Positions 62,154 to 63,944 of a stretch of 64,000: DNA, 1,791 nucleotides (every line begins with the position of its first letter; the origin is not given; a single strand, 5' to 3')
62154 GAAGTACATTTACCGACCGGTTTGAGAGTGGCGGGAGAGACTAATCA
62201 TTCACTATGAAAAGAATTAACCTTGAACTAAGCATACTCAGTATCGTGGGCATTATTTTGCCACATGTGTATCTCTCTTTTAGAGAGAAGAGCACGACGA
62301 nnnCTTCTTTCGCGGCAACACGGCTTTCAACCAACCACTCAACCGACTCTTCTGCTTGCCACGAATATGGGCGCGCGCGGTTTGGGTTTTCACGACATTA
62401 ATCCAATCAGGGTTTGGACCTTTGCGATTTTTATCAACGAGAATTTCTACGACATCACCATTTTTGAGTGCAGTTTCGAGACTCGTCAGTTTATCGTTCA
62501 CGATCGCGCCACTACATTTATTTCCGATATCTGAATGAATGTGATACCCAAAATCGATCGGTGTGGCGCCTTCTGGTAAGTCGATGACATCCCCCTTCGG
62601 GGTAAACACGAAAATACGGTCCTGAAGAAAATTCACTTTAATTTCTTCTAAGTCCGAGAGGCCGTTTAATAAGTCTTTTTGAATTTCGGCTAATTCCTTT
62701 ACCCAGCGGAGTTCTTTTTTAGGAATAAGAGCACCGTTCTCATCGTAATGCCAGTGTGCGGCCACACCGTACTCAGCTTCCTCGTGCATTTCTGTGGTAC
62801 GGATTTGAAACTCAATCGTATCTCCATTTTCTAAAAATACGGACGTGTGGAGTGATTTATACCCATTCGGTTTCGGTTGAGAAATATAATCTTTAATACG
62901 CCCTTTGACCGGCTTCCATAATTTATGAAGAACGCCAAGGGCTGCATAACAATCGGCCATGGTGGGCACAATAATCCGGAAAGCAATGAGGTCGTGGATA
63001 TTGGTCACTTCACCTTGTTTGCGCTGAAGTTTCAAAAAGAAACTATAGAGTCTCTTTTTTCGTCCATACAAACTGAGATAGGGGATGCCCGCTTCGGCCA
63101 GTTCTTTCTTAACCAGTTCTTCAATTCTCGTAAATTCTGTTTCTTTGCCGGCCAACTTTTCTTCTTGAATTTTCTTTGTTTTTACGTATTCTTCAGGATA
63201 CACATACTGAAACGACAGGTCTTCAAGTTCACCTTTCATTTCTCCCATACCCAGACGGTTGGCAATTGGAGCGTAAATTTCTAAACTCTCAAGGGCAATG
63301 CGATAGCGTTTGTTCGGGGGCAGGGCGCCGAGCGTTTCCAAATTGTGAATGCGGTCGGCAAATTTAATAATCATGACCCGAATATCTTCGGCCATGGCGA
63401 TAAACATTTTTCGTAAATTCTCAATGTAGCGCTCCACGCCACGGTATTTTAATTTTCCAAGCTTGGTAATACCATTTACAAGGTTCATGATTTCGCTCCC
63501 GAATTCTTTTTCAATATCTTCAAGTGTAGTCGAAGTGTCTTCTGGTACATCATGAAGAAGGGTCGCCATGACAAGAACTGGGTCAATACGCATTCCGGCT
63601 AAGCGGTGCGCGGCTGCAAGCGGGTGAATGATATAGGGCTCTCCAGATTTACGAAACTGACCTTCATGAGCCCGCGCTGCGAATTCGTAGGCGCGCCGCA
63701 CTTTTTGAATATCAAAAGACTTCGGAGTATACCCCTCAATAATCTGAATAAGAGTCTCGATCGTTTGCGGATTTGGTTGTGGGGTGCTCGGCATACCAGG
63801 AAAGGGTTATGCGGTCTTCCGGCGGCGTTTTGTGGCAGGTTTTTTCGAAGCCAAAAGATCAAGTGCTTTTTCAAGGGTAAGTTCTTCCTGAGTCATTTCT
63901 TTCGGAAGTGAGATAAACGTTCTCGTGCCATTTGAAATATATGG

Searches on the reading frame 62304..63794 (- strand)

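Call 77: search_protein_families(library=pfam, proteins=[window:62304-63794:-], max_evalue=0.00001)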
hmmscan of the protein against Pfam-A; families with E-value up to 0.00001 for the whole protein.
window:62304-63794:- (497 aa): 4 families
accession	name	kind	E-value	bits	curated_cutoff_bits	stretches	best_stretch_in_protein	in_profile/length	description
PF13328.12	HD_4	-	1.9e-44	151.6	27.2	1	35-183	1-155/156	HD domain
PF04607.23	RelA_SpoT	-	2.6e-38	131.2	27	1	244-354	1-112/113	Region found in RelA / SpoT proteins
PF02824.27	TGS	-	3.1e-23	82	22.2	1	394-452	1-59/60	TGS domain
PF01966.28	HD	-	1.2e-08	35.6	22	1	54-151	1-115/116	HD domain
